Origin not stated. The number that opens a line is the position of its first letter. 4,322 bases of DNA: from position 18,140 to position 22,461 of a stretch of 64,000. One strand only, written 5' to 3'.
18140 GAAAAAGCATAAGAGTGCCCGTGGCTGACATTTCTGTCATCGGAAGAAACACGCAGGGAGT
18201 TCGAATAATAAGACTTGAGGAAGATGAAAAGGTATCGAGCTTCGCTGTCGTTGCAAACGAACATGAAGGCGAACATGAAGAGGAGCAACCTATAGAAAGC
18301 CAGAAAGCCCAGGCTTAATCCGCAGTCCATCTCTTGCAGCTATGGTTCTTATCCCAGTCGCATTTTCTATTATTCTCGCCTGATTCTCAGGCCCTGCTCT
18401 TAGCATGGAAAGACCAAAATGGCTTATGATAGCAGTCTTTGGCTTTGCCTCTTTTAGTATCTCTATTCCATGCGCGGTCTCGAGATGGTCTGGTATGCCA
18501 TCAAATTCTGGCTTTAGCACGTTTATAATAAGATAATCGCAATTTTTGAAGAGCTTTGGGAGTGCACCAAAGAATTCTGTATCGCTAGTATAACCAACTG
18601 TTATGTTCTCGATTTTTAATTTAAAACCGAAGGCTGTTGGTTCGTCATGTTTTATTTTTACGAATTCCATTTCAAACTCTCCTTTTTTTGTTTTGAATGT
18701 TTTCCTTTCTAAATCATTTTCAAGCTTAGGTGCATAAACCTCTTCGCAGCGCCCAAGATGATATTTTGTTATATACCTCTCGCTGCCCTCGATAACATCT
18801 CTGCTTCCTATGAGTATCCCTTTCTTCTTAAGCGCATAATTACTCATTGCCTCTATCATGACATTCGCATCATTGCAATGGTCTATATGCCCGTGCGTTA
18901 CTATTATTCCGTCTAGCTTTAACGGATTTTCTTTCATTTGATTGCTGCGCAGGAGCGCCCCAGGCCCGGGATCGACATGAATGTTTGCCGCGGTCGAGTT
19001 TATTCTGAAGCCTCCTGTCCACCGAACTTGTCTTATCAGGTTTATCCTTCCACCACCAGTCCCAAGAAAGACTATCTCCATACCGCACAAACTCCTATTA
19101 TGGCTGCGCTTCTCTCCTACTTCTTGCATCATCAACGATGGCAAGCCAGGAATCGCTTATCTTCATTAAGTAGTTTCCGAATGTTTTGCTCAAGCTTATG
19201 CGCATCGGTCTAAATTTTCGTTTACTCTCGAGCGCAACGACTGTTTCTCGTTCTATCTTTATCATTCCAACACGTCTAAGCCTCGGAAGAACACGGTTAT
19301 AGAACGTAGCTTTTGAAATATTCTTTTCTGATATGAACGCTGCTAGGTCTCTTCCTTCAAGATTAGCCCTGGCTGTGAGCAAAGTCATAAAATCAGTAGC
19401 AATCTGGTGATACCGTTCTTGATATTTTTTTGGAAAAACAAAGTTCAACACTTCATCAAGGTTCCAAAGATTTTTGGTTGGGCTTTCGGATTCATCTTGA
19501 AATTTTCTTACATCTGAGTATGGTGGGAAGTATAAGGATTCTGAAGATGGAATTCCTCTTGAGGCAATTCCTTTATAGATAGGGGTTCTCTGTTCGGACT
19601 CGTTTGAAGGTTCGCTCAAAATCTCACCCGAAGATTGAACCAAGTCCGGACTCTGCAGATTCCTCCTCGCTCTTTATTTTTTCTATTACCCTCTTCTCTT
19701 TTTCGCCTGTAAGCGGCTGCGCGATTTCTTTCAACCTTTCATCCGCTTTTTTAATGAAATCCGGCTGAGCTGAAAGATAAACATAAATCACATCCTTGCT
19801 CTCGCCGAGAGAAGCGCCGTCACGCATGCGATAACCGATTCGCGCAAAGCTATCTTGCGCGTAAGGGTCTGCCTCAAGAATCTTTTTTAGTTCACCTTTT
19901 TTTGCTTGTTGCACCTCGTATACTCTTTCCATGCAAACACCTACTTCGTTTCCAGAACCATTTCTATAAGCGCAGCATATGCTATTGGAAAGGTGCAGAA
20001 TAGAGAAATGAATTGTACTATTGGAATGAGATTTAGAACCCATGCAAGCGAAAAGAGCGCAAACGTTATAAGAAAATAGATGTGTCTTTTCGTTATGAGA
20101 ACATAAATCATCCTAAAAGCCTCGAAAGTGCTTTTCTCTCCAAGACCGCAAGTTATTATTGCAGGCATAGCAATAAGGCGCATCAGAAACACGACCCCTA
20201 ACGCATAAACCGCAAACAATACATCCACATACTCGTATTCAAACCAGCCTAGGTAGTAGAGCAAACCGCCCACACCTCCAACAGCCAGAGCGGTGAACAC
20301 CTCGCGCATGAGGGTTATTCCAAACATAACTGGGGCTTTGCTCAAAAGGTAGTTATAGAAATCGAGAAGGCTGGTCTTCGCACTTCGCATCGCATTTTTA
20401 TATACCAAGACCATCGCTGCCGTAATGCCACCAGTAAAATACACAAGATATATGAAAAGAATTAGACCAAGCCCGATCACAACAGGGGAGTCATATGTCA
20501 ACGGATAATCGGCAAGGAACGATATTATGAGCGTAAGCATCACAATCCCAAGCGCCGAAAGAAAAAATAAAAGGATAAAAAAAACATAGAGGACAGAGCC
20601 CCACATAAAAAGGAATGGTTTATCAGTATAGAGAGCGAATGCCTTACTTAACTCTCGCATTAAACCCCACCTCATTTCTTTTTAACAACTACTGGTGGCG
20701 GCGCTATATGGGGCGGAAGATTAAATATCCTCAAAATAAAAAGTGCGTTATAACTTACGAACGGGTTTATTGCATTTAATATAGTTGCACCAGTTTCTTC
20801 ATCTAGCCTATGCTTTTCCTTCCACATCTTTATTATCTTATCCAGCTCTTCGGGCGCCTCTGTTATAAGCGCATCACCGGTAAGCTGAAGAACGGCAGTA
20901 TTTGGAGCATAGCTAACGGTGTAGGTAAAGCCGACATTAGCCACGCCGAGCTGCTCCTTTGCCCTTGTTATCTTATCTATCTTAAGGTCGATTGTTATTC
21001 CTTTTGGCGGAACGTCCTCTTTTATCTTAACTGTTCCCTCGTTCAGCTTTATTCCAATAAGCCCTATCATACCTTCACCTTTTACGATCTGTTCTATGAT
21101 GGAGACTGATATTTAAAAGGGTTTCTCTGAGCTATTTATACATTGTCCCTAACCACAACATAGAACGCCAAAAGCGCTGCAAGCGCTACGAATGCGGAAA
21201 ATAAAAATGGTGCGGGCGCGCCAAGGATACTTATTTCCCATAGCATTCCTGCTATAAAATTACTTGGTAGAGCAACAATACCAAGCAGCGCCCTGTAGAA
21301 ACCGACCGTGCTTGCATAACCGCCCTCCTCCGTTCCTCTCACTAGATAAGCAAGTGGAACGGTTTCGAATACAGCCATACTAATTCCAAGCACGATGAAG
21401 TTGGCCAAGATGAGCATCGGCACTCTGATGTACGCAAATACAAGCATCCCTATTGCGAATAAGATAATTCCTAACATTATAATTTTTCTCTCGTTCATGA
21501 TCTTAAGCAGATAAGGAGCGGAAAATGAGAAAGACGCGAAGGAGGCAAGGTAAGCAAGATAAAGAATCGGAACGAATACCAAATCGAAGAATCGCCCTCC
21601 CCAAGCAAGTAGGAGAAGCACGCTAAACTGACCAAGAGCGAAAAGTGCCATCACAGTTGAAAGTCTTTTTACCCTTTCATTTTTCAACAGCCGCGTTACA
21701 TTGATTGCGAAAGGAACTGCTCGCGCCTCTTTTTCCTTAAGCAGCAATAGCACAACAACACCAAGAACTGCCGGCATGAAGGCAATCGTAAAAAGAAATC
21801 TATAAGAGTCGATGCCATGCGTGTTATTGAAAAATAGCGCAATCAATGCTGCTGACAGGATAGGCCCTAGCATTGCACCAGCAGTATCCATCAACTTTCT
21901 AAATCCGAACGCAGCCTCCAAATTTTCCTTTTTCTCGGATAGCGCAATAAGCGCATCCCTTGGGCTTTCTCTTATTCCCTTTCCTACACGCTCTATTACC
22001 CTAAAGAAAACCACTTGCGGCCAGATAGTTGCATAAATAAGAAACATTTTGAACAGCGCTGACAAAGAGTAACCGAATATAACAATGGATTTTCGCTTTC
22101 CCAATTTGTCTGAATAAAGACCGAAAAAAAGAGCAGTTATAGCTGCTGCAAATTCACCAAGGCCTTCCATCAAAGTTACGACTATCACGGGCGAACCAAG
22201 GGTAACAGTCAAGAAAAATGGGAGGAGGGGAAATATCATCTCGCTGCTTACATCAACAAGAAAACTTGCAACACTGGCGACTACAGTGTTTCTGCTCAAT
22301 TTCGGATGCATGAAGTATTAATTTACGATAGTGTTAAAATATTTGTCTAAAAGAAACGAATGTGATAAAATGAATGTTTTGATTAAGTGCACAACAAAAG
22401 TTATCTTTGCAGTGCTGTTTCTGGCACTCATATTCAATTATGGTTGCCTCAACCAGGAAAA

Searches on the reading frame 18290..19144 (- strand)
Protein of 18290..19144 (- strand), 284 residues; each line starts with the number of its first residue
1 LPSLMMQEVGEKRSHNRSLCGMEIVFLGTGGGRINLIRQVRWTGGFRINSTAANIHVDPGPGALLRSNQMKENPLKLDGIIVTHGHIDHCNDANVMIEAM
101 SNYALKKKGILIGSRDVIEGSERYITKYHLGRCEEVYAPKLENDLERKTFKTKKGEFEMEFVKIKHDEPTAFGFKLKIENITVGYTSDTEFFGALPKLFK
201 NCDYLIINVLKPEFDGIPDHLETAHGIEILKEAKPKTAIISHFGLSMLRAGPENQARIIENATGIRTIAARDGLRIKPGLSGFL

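Call 62: search_protein_families(library=pfam, proteins=[window:18290-19144:-], max_evalue=0.001)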
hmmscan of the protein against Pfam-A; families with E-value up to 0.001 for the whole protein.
window:18290-19144:- (284 aa): 3 families
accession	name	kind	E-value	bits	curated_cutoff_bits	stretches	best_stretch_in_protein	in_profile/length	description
PF12706.13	Lactamase_B_2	-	1.5e-17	64.4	27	1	54-243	2-200/200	Beta-lactamase superfamily domain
PF00753.33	Lactamase_B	-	7e-07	29.8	22.7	1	57-99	20-66/196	Metallo-beta-lactamase superfamily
PF13483.12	Lactamase_B_3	-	0.00031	21.2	24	1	46-225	10-143/160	Beta-lactamase superfamily domain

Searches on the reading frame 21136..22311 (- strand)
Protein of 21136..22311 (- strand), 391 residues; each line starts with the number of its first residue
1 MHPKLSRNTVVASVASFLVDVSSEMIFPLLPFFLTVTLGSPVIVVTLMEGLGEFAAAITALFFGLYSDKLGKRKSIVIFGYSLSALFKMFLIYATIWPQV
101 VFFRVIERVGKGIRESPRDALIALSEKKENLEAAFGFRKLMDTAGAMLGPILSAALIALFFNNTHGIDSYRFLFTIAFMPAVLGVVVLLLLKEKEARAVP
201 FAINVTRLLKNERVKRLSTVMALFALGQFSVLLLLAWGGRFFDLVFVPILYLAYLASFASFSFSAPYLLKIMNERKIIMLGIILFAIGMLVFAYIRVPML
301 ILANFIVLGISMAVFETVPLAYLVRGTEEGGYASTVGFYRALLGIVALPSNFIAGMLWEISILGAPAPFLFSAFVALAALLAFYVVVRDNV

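Call 63: search_protein_families(library=pfam, proteins=[window:21136-22311:-], max_evalue=0.001)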
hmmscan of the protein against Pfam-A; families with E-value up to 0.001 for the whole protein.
window:21136-22311:- (391 aa): 2 families
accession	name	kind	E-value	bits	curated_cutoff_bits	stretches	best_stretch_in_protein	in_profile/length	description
PF07690.21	MFS_1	-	5.5e-31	108.2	33.4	2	13-235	2-225/347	Major Facilitator Superfamily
PF00083.30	Sugar_tr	-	2.3e-06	27.2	22.3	1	50-193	53-193/452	Sugar (and other) transporter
